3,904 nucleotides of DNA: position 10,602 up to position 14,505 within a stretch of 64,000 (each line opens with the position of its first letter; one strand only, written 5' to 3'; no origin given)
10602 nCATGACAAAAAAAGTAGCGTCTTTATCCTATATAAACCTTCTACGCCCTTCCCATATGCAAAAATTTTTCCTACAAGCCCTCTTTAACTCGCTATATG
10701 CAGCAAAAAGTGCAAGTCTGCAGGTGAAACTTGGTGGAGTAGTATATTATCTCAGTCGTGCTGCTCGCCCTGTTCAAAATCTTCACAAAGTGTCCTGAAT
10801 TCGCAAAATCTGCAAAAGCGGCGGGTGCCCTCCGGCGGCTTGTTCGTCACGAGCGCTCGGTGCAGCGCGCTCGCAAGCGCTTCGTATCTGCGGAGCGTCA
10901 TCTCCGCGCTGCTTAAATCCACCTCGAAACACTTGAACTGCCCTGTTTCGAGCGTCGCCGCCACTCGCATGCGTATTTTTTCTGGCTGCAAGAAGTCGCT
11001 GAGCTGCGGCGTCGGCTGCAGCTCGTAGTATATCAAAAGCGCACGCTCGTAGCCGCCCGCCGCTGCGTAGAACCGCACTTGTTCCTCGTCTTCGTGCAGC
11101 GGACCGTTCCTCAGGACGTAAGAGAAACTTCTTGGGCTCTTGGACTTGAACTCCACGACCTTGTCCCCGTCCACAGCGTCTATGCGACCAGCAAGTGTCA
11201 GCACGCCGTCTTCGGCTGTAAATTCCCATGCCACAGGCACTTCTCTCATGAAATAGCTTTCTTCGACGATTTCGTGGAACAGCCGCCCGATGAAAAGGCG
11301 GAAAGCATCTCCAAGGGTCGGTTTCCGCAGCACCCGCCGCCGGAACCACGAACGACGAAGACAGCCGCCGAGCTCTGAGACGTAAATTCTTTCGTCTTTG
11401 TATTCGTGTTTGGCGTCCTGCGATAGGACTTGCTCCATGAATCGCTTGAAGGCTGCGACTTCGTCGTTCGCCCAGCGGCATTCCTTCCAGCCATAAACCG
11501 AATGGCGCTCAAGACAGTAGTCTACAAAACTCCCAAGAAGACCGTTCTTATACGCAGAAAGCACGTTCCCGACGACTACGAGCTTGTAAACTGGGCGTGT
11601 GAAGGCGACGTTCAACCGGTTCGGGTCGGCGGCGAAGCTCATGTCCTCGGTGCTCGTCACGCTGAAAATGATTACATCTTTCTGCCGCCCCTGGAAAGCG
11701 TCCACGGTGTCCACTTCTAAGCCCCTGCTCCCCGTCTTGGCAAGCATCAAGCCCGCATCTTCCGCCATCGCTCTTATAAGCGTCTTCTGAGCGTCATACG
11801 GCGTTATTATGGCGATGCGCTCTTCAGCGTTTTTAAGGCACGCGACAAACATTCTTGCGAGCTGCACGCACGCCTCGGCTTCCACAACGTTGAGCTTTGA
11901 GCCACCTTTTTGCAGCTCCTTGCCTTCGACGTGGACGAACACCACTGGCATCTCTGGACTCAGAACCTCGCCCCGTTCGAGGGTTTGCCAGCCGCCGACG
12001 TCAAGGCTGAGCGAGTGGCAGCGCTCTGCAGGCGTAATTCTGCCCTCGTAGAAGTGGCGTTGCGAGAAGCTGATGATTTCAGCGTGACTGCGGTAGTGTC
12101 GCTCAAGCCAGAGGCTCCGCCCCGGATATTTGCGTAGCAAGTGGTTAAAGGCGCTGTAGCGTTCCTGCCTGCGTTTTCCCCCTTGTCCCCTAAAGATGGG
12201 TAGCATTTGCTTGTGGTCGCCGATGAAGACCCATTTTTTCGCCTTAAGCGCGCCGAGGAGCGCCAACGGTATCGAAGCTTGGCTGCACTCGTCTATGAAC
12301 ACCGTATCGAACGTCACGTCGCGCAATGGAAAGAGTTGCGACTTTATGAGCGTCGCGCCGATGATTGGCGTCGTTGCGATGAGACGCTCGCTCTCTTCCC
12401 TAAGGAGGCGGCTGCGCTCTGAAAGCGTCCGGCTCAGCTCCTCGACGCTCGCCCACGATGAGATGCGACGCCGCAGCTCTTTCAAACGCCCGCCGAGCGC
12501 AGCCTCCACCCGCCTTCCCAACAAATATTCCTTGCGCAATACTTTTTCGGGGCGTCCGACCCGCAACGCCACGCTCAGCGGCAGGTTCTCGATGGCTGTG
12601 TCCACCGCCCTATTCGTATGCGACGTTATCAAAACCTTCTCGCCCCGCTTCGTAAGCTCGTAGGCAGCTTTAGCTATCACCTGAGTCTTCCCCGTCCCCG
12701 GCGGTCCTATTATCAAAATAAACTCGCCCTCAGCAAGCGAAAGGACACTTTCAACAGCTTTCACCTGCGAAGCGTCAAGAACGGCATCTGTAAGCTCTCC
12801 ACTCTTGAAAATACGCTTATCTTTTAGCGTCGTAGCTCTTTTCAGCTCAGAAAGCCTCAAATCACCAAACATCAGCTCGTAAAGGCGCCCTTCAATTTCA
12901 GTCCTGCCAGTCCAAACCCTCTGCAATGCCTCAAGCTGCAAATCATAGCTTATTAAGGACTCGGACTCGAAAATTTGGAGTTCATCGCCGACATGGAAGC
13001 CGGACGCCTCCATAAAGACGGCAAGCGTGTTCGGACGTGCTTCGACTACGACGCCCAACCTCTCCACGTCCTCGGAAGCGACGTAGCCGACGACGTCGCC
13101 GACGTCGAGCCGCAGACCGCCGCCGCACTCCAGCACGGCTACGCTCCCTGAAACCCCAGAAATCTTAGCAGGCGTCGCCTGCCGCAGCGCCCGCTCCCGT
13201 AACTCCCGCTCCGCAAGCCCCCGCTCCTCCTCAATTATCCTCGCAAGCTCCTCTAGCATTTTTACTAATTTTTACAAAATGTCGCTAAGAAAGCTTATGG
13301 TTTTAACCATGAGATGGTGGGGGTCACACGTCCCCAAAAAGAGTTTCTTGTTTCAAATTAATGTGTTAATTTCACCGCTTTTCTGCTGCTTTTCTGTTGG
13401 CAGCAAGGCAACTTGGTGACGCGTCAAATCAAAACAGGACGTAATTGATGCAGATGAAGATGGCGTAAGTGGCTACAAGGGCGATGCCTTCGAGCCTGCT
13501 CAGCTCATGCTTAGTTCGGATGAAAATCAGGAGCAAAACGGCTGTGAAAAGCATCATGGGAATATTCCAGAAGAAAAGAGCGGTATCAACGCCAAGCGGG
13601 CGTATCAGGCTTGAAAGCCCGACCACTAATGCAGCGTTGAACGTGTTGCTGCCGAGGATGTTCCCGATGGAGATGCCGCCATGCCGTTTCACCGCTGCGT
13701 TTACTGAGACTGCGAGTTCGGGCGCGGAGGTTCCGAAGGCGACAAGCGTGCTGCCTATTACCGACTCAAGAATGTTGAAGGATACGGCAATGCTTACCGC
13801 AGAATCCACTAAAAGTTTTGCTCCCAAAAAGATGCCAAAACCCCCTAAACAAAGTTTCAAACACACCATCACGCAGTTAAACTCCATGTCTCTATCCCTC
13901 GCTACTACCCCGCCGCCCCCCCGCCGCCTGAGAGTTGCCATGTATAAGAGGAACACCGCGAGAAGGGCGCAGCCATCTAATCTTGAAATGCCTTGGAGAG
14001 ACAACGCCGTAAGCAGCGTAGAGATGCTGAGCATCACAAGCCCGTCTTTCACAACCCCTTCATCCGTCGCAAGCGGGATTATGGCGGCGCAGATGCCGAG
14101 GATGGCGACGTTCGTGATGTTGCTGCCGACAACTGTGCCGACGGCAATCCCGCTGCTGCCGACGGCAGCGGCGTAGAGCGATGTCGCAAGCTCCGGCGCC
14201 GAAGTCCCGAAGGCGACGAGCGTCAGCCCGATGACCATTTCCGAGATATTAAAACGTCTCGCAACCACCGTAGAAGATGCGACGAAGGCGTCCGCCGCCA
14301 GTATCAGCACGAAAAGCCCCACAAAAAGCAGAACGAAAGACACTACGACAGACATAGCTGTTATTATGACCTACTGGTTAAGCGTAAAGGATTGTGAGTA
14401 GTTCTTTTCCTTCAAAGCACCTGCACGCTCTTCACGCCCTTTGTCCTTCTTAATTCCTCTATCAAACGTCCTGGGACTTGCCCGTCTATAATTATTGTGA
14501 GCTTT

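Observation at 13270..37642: Recurrent ~35-nt intergenic motif (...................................), four copies, mostly at gene 3' ends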

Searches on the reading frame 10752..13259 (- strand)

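Call 14: search_protein_families(library=pfam, proteins=[window:10752-13259:-])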
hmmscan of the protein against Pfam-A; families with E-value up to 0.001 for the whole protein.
window:10752-13259:- (835 aa): 14 families
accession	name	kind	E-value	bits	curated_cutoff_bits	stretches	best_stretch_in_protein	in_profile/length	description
PF13087.12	AAA_12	-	2.8e-41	141.7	27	1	368-565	3-193/195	AAA domain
PF13086.12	AAA_11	-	1.3e-27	97.7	27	2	261-355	160-253/257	AAA domain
PF13245.12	AAA_19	-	1.6e-11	44.9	25.1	1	174-357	7-134/134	AAA domain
PF12705.13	PDDEXK_1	-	5.4e-10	40.1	22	1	574-826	36-247/247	PD-(D/E)XK nuclease superfamily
PF13604.12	AAA_30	-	1.7e-09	38.1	27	1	161-221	2-61/191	AAA domain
PF01443.25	Viral_helicase1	-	8.4e-07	29.5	21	0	498-562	164-226/228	Viral superfamily 1 RNA helicase core domain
PF00580.27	UvrD-helicase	-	2.1e-05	24.8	23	1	177-225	12-64/271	UvrD/REP helicase N-terminal domain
PF04851.21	ResIII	-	2.4e-05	24.8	22.5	1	161-226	4-73/164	Type III restriction enzyme, res subunit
PF01695.23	IstB_IS21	-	3.5e-05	23.8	24.1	1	135-214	48-128/238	IstB-like ATP binding protein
PF13191.12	AAA_16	-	7.7e-05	23.7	32.6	1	167-283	10-124/167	AAA ATPase domain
PF13481.12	AAA_25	-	0.00032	20.8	27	0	175-214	30-68/195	AAA domain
PF13401.12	AAA_22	-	0.00053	20.7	27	0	179-258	6-82/130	AAA domain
PF00448.28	SRP54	-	0.00056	20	22.7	0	180-213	3-36/196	SRP54-type protein, GTPase domain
PF20720.3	nSTAND3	-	0.00072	19.7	27.2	0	175-216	14-55/155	Novel STAND NTPase 3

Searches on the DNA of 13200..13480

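Call 59: search_rna_families(source=window, start=13200, end=13480, threshold=evalue, max_evalue=10)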
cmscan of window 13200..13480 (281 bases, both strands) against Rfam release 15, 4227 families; matches with E-value up to 10: 1.
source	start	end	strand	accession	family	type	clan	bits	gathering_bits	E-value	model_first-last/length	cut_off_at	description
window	13313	13382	+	RF03154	twister-P3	Gene; ribozyme;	CL00120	17.1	39.9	0.73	1-73/73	no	type-P3 twister ribozyme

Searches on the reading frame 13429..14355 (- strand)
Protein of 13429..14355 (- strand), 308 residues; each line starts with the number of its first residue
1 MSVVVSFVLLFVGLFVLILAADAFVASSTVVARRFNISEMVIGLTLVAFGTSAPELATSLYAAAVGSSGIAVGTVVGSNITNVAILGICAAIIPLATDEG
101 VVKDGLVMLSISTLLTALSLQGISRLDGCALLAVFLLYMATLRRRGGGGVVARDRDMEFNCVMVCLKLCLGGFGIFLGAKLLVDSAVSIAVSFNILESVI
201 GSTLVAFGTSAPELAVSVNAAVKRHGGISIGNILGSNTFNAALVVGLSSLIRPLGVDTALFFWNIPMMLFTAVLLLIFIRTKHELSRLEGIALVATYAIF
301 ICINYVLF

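Call 14: search_protein_families(library=pfam, proteins=[window:13429-14355:-])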
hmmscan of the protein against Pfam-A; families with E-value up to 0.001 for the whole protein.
window:13429-14355:- (308 aa): 1 family
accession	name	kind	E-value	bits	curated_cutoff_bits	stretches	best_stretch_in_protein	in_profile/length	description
PF01699.29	Na_Ca_ex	-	3.8e-59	199.4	24.9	2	168-305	6-150/151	Sodium/calcium exchanger protein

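Call 32: find_encoding_contigs(protein=window:13429-14355:-, flank=10000, max_places=6)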
Protein window:13429-14355:- (308 aa): 5 contigs read that carry it; 2 places shown.
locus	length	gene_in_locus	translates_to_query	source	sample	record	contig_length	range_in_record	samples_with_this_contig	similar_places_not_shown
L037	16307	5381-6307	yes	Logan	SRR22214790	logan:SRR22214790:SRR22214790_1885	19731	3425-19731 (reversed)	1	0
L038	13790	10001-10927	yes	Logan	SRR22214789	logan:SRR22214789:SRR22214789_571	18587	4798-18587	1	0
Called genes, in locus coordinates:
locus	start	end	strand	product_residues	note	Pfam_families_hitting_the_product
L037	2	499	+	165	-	?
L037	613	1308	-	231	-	PF01902:Diphthami_syn_2_N, PF28410:Diphthami_syn_2_C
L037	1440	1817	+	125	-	PF01920:Prefoldin_2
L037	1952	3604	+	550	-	PF00118:Cpn60_TCP1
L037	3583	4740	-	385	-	PF00723:Glyco_hydro_15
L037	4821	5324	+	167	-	PF01842:ACT (faint)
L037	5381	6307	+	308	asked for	PF01699:Na_Ca_ex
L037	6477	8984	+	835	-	PF00580:UvrD-helicase (faint), PF01443:Viral_helicase1 (faint), PF13086:AAA_11, PF13245:AAA_19, PF13604:AAA_30 (weak), PF13086:AAA_11, PF13087:AAA_12, PF12705:PDDEXK_1, +1 more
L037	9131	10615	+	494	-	PF00483:NTP_transferase, PF12804:NTP_transf_3, PF24894:Hexapep_GlmU (faint), PF25084:LbH_EIF2B (faint), PF25087:GMPPB_C, PF19027:DUF5752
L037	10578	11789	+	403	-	PF08323:Glyco_transf_5, PF13439:Glyco_transf_4, PF13579:Glyco_trans_4_4, PF20706:GT4-conflict (weak), PF00534:Glycos_transf_1, PF13692:Glyco_trans_1_4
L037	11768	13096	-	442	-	PF01970:TctA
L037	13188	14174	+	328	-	PF00091:Tubulin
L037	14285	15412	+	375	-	PF00571:CBS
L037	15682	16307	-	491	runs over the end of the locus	PF00303:Thymidylat_synt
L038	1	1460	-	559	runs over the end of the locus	PF05496:RuvB_N (weak), PF14890:Intein_splicing, PF13177:DNA_pol3_delta2, PF00004:AAA (weak), PF25361:AAA_lid_RFC1, PF16193:AAA_assoc_2 (weak), PF21960:RCF1-5-like_lid (weak), PF08542:Rep_fac_C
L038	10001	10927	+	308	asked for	PF01699:Na_Ca_ex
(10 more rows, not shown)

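Call 54: find_homologous_proteins(query=window:13429-14355:-, max_evalue=1e-40)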
Query window:13429-14355:- (308 aa): 2134 proteins with E <= 1e-40 among 8000 candidates; the best 120 are listed.
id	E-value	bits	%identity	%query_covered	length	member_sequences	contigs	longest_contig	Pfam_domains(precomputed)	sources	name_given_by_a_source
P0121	3.5e-180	616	100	100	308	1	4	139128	PF01699.30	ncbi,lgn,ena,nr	ncbi:MAG: Ca2+/Na+ antiporter [Candidatus Alkanophagales archaeon MCA70_species_2]|nr:Ca2+/Na+ antip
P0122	1.2e-179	614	99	100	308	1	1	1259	PF01699.30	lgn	-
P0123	1.4e-179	614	100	100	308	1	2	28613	PF01699.30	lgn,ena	-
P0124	5.0e-179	612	99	100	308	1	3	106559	PF01699.30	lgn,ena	-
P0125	5.2e-179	612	99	100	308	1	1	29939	PF01699.30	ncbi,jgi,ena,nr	ncbi:MAG: sodium:calcium antiporter [Candidatus Alkanophagales archaeon]|nr:MAG: sodium:calcium anti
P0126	6.9e-179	611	99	100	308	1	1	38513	PF01699.30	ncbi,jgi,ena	ncbi:calcium/sodium antiporter [Candidatus Alkanophaga liquidiphilum]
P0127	2.8e-144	498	80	100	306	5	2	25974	PF01699.30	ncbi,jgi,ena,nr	ncbi:MAG TPA: calcium/sodium antiporter [Methanomicrobia archaeon]|nr:calcium/sodium antiporter [Met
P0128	7.0e-143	493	80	100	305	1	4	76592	PF01699.30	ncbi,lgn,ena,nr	ncbi:MAG: Ca2+/Na+ antiporter [Candidatus Alkanophagales archaeon MCA70_species_1]|nr:Ca2+/Na+ antip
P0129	5.9e-137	474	80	95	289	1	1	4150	PF01699.30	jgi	-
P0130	7.1e-137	473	80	95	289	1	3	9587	PF01699.30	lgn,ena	-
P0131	7.9e-129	447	73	99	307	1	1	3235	PF01699.30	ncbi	ncbi:MAG: calcium/sodium antiporter [Candidatus Alkanophagales archaeon]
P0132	2.6e-76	275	54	92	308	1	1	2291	PF01699.30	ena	-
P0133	5.3e-75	271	52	98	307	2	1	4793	PF01699.30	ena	-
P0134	3.4e-72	261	52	92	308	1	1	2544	PF01699.30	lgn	-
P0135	2.3e-71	259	48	99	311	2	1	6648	PF01699.30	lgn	-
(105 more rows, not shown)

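Call 55: find_encoding_contigs(protein=P0128, flank=5000, max_places=3)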
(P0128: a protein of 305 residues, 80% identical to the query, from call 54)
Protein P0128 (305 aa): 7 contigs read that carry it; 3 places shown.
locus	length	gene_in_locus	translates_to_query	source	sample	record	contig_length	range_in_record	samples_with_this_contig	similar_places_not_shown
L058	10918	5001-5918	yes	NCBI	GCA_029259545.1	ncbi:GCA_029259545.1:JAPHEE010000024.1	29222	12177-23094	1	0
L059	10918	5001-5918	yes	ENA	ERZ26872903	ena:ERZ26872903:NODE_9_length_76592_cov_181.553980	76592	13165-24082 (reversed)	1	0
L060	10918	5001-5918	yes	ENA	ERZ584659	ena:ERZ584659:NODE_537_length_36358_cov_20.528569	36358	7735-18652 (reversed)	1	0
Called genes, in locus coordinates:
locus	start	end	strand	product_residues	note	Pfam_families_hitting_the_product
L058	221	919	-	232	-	PF01902:Diphthami_syn_2_N, PF28410:Diphthami_syn_2_C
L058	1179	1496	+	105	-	PF01920:Prefoldin_2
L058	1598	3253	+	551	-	PF00118:Cpn60_TCP1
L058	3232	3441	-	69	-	-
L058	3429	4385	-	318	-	PF00723:Glyco_hydro_15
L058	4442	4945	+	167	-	PF01842:ACT (faint)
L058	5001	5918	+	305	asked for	PF01699:Na_Ca_ex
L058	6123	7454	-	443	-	PF01595:CNNM, PF00571:CBS, PF03471:CorC_HlyC (faint)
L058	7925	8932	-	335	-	PF01008:IF-2B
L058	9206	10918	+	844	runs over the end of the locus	PF07959:Fucose_pyrophosphorylase (weak)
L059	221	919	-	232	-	PF01902:Diphthami_syn_2_N, PF28410:Diphthami_syn_2_C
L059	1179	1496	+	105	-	PF01920:Prefoldin_2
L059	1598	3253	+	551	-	PF00118:Cpn60_TCP1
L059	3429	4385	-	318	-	PF00723:Glyco_hydro_15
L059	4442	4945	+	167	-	PF01842:ACT (faint)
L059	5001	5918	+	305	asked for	PF01699:Na_Ca_ex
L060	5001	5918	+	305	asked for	PF01699:Na_Ca_ex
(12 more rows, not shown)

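Call 56: find_encoding_contigs(protein=P0127, flank=5000, max_places=3)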
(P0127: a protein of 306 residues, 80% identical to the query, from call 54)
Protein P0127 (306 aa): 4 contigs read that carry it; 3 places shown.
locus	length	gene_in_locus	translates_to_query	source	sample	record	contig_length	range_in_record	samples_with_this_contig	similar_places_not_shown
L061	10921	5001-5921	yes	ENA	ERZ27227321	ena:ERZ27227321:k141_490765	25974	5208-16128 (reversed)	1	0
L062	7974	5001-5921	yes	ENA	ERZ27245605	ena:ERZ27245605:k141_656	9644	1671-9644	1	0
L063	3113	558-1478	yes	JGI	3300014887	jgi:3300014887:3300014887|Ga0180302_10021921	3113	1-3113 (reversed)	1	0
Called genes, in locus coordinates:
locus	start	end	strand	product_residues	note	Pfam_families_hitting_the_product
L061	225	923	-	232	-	PF01902:Diphthami_syn_2_N, PF28410:Diphthami_syn_2_C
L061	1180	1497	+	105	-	PF01920:Prefoldin_2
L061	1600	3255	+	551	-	PF00118:Cpn60_TCP1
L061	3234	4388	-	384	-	PF00723:Glyco_hydro_15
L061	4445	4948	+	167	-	PF01842:ACT (faint)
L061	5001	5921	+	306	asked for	PF01699:Na_Ca_ex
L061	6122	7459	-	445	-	PF01595:CNNM, PF00571:CBS, PF03471:CorC_HlyC (faint)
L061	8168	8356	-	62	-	PF27229:SSO2105_N (weak)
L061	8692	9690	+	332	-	PF13379:NMT1_2, PF09084:NMT1, PF12974:Phosphonate-bd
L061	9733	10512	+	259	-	PF00528:BPD_transp_1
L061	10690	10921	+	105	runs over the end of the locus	-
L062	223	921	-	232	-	PF01902:Diphthami_syn_2_N, PF28410:Diphthami_syn_2_C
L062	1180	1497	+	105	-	PF01920:Prefoldin_2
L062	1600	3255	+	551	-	PF00118:Cpn60_TCP1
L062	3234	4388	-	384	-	PF00723:Glyco_hydro_15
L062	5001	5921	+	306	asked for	PF01699:Na_Ca_ex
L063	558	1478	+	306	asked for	PF01699:Na_Ca_ex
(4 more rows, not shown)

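Call 89: find_encoding_contigs(protein=P0126, flank=3000, max_places=4)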
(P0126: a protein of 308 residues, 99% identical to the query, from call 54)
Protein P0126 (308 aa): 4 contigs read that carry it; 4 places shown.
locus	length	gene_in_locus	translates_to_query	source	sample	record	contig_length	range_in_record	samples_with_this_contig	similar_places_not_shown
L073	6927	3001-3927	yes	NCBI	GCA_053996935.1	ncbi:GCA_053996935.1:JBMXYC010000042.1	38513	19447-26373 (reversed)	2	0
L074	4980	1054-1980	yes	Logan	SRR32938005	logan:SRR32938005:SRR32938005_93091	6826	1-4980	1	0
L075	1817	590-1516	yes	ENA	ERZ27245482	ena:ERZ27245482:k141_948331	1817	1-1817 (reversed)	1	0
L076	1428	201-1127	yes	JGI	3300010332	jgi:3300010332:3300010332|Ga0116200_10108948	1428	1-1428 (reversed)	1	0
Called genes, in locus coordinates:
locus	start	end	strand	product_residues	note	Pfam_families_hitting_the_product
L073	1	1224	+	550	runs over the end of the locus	PF00118:Cpn60_TCP1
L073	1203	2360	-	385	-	PF00723:Glyco_hydro_15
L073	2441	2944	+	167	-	PF01842:ACT (faint)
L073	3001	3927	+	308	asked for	PF01699:Na_Ca_ex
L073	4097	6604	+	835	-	PF01695:IstB_IS21 (faint), PF00580:UvrD-helicase (faint), PF13086:AAA_11, PF13245:AAA_19, PF13604:AAA_30 (weak), PF13086:AAA_11, PF13087:AAA_12, PF12705:PDDEXK_1, +1 more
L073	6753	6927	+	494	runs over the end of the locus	PF00483:NTP_transferase, PF12804:NTP_transf_3, PF24894:Hexapep_GlmU (faint), PF25084:LbH_EIF2B (faint), PF25087:GMPPB_C, PF19027:DUF5752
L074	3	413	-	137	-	?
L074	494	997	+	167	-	PF01842:ACT (faint)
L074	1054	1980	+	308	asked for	PF01699:Na_Ca_ex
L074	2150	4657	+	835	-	PF01695:IstB_IS21 (faint), PF00580:UvrD-helicase (faint), PF13086:AAA_11, PF13245:AAA_19, PF13604:AAA_30 (weak), PF13086:AAA_11, PF13087:AAA_12, PF12705:PDDEXK_1, +1 more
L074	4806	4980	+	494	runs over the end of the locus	PF00483:NTP_transferase, PF12804:NTP_transf_3, PF24894:Hexapep_GlmU (faint), PF25084:LbH_EIF2B (faint), PF25087:GMPPB_C, PF19027:DUF5752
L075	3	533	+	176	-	?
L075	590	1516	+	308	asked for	PF01699:Na_Ca_ex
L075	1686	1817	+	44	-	?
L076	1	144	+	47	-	?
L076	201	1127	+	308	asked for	PF01699:Na_Ca_ex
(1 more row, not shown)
